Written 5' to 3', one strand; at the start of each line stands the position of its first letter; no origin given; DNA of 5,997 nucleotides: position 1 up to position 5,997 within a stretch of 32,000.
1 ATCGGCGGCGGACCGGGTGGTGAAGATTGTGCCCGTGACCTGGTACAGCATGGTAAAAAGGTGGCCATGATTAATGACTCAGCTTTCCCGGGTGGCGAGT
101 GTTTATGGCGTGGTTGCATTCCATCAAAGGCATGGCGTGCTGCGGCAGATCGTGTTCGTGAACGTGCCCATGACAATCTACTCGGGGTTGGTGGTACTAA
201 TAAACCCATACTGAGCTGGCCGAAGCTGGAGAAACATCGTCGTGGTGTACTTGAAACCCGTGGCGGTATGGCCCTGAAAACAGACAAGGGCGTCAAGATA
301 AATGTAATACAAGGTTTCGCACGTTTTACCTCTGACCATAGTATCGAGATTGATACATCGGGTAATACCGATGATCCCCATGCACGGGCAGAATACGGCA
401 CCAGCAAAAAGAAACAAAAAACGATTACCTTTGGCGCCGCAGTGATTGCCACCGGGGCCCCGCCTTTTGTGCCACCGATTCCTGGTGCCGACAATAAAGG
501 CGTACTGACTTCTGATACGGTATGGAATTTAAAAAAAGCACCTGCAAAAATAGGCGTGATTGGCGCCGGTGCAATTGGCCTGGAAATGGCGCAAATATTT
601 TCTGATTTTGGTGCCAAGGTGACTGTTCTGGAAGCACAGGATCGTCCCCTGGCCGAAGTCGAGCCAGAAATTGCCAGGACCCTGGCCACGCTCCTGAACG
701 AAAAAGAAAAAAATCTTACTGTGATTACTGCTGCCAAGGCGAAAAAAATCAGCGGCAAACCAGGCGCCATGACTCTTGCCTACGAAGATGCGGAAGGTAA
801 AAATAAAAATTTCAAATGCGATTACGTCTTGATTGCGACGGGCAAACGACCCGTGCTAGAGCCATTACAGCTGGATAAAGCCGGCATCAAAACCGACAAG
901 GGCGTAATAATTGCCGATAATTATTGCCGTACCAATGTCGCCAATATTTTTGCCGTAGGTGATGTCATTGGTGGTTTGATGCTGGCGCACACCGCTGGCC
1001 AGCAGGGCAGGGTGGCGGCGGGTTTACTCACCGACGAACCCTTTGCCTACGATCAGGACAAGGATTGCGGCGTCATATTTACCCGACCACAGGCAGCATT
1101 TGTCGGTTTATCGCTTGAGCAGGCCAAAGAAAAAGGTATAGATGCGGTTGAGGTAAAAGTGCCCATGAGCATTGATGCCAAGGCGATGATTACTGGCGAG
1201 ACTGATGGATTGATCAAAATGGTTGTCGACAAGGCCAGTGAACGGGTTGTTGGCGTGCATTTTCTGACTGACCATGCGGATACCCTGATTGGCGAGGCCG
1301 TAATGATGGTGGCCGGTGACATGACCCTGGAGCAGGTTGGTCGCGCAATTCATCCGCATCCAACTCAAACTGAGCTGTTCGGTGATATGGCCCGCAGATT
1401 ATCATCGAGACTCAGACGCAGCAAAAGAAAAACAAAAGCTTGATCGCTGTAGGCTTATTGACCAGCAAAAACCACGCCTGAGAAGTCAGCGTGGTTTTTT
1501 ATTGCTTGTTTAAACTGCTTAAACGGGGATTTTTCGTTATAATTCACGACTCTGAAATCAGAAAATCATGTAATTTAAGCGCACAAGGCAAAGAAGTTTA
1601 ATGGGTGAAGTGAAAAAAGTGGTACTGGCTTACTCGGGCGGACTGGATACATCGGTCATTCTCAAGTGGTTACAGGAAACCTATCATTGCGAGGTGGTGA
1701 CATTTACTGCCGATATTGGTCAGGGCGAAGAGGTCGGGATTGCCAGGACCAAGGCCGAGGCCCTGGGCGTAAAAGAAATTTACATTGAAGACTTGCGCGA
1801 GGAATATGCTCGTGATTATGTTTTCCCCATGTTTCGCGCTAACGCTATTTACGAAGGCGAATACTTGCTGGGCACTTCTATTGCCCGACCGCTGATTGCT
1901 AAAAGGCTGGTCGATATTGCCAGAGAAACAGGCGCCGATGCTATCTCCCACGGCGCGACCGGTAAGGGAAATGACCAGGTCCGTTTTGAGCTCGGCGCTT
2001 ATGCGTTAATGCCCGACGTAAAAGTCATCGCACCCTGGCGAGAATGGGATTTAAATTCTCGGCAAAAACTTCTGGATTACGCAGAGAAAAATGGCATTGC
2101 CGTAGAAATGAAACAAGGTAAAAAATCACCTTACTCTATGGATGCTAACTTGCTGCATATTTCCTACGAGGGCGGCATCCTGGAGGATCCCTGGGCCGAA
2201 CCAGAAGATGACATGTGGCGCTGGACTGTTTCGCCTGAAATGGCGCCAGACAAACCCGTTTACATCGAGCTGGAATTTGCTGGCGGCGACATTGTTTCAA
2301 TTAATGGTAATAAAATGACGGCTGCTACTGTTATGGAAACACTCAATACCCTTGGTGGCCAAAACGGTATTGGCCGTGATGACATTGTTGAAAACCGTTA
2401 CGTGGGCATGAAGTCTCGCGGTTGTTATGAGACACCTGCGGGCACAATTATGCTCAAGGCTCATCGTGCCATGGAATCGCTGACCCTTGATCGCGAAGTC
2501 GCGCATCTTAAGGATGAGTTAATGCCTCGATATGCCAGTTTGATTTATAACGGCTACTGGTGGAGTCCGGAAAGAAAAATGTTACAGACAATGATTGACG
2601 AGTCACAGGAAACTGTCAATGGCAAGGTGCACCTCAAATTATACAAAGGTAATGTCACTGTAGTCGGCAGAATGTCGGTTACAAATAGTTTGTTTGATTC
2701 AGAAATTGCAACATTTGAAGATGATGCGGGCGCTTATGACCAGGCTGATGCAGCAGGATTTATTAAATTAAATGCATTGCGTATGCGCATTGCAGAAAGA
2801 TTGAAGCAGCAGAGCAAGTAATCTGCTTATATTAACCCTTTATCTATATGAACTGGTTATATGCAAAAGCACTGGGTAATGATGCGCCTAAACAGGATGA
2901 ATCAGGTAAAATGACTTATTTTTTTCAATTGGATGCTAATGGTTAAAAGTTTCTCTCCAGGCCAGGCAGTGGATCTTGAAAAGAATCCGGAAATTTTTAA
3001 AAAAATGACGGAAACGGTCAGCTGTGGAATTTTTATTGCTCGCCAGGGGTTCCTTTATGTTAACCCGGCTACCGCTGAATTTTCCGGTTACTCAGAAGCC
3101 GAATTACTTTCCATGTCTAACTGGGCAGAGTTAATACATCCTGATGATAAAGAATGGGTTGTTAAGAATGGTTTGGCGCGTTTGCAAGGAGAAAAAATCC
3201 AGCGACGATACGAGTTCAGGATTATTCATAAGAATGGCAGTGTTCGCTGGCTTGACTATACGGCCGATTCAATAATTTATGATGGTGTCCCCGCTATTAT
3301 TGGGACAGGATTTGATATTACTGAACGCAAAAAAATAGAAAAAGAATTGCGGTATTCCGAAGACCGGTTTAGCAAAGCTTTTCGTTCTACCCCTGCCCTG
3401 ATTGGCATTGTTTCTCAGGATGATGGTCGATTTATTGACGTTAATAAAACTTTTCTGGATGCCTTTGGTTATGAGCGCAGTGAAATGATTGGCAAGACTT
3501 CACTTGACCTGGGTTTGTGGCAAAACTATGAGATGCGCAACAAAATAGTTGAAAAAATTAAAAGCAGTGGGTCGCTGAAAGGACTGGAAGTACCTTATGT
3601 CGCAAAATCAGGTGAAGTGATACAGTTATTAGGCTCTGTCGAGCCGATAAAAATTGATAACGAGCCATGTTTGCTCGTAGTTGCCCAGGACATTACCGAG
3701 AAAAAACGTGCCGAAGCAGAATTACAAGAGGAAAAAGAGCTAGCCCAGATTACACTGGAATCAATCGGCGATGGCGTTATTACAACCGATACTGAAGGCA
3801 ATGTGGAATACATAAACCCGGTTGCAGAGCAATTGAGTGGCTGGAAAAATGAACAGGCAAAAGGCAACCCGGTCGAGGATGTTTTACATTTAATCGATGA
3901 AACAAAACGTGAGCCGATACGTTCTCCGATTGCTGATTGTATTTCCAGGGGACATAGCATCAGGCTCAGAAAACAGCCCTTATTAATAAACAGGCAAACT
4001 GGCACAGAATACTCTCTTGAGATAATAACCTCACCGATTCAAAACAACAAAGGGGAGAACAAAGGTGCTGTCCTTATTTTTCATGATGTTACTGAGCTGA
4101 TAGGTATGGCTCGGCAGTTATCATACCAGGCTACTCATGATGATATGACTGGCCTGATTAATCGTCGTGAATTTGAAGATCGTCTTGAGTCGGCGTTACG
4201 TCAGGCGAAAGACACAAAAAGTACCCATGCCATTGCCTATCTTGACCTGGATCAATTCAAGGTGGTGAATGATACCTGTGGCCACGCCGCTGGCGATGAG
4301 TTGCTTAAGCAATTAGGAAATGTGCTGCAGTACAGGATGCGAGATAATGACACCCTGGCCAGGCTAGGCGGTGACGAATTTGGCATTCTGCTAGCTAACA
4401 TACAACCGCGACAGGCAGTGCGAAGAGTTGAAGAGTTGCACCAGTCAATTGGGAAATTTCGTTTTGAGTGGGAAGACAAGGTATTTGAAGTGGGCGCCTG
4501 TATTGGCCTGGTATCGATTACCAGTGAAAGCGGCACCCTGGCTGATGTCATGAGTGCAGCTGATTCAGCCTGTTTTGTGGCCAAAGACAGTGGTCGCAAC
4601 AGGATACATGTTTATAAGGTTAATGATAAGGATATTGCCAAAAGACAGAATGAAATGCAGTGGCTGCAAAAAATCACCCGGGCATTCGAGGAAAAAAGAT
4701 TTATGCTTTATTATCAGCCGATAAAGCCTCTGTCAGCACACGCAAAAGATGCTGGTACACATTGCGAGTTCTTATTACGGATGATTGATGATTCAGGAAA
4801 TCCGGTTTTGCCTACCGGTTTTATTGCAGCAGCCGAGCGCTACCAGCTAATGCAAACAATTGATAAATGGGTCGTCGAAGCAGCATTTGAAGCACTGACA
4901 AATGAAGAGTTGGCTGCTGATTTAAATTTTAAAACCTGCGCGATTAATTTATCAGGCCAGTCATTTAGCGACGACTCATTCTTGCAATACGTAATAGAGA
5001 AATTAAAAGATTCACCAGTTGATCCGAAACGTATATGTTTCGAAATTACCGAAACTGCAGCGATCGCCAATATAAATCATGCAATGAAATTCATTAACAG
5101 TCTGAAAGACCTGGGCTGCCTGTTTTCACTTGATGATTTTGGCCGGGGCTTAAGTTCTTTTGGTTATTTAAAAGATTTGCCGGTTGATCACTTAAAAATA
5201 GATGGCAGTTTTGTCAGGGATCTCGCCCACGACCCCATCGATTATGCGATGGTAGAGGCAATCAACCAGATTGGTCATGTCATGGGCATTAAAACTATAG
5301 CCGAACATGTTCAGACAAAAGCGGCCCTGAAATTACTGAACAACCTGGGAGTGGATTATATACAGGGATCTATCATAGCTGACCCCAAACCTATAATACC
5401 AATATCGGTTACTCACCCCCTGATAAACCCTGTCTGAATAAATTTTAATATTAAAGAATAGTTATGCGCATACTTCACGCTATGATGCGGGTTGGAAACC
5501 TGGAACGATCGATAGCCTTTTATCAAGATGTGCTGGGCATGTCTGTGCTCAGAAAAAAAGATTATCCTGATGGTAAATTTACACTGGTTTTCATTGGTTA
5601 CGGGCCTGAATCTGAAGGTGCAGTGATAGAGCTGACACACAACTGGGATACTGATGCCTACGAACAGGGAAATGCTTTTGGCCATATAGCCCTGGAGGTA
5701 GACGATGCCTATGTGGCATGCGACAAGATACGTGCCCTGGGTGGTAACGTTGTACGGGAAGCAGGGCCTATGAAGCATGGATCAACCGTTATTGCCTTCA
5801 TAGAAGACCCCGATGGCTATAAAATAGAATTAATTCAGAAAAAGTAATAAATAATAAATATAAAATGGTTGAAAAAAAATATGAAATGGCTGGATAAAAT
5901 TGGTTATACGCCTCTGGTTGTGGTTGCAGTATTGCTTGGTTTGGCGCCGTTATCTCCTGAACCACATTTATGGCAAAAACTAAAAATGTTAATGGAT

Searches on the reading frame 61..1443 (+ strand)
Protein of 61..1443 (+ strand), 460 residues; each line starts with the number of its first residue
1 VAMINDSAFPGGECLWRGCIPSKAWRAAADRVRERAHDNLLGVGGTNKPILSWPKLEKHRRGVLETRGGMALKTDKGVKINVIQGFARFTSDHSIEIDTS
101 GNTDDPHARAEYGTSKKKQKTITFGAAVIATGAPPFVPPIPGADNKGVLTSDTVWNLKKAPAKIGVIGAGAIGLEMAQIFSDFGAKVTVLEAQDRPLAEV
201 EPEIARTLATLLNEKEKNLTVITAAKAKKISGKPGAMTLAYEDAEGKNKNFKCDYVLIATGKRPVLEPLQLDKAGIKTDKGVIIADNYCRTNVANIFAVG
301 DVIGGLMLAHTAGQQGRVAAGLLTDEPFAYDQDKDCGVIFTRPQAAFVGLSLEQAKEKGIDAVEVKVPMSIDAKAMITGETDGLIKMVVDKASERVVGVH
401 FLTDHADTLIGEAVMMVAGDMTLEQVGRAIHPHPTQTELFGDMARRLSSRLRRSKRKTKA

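Call 42: search_protein_families(library=pfam, proteins=[window:61-1443:+], max_evalue=0.00001)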
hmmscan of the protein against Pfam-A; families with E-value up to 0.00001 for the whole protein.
window:61-1443:+ (460 aa): 6 families
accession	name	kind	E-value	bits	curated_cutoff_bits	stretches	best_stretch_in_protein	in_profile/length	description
PF07992.20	Pyr_redox_2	-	5.1e-54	184.1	26.1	1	10-316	31-291/291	Pyridine nucleotide-disulphide oxidoreductase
PF02852.28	Pyr_redox_dim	-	3.5e-28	98.4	25.3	1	337-443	3-109/110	Pyridine nucleotide-disulphide oxidoreductase, dimerisation domain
PF00070.33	Pyr_redox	-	3.8e-16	59.8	22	1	163-235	1-71/82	Pyridine nucleotide-disulphide oxidoreductase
PF13738.12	Pyr_redox_3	-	1.1e-12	48.3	30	1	120-300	121-305/305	Pyridine nucleotide-disulphide oxidoreductase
PF02737.24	3HCDH_N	-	9e-07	29.4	22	1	163-218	1-56/180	3-hydroxyacyl-CoA dehydrogenase, NAD binding domain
PF01262.27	AlaDh_PNT_C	-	8.8e-06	25.7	23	0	160-220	27-87/214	Alanine dehydrogenase/PNT, C-terminal domain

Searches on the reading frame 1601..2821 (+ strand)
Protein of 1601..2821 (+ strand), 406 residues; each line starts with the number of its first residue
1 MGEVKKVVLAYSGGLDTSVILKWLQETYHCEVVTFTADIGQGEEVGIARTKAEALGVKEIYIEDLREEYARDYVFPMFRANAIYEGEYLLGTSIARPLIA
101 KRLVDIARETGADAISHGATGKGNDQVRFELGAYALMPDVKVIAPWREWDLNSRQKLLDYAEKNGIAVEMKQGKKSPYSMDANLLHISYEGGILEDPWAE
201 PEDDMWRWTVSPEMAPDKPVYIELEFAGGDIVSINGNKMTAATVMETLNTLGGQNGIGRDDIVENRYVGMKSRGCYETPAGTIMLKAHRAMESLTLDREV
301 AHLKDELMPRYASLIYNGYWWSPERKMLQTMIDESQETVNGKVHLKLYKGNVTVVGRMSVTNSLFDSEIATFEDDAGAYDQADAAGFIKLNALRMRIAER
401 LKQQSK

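Call 42: search_protein_families(library=pfam, proteins=[window:1601-2821:+], max_evalue=0.00001)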
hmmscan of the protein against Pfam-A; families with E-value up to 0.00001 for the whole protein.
window:1601-2821:+ (406 aa): 2 families
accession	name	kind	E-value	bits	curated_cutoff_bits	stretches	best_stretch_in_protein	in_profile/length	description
PF20979.2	Arginosuc_syn_C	-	7.4e-80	268.1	27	1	178-397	1-218/219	Arginosuccinate synthase C-terminal domain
PF00764.25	Arginosuc_synth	-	2.8e-65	219.7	27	1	6-166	1-161/162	Arginosuccinate synthase N-terminal HUP domain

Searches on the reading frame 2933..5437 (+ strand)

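Call 42: search_protein_families(library=pfam, proteins=[window:2933-5437:+], max_evalue=0.00001)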
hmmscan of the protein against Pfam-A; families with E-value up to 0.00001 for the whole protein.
window:2933-5437:+ (834 aa): 7 families
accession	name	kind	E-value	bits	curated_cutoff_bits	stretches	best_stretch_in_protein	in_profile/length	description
PF00563.25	EAL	-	1.2e-61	208.6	31.3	1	580-818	3-236/236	EAL domain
PF00990.26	GGDEF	-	1.6e-39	135.7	23.8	1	400-557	1-161/161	Diguanylate cyclase, GGDEF domain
PF13426.13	PAS_9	-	2.3e-33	115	27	3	280-388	2-103/103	PAS domain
PF00989.32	PAS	-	8.9e-28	97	22.6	2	275-386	7-113/113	PAS fold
PF08448.16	PAS_4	-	4.3e-26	91.7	23.1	1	275-389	1-108/110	PAS fold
PF08447.18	PAS_3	-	9.6e-24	83.9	25.6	1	41-117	2-79/89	PAS fold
PF13188.13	PAS_8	-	2.7e-20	71.9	21.8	0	275-325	7-54/65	PAS domain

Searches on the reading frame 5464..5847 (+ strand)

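Call 42: search_protein_families(library=pfam, proteins=[window:5464-5847:+], max_evalue=0.00001)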
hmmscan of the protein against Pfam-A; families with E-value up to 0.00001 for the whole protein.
window:5464-5847:+ (127 aa): 3 families
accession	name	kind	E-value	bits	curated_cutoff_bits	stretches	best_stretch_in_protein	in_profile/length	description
PF00903.31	Glyoxalase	-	3.1e-28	99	20.6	1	2-123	1-121/121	Glyoxalase/Bleomycin resistance protein/Dioxygenase superfamily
PF13669.12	Glyoxalase_4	-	3.5e-09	37.3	27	1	5-110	2-107/109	Glyoxalase/Bleomycin resistance protein/Dioxygenase superfamily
PF18029.7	Glyoxalase_6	-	4.6e-07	30.9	23.6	1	8-123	4-105/106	Glyoxalase-like domain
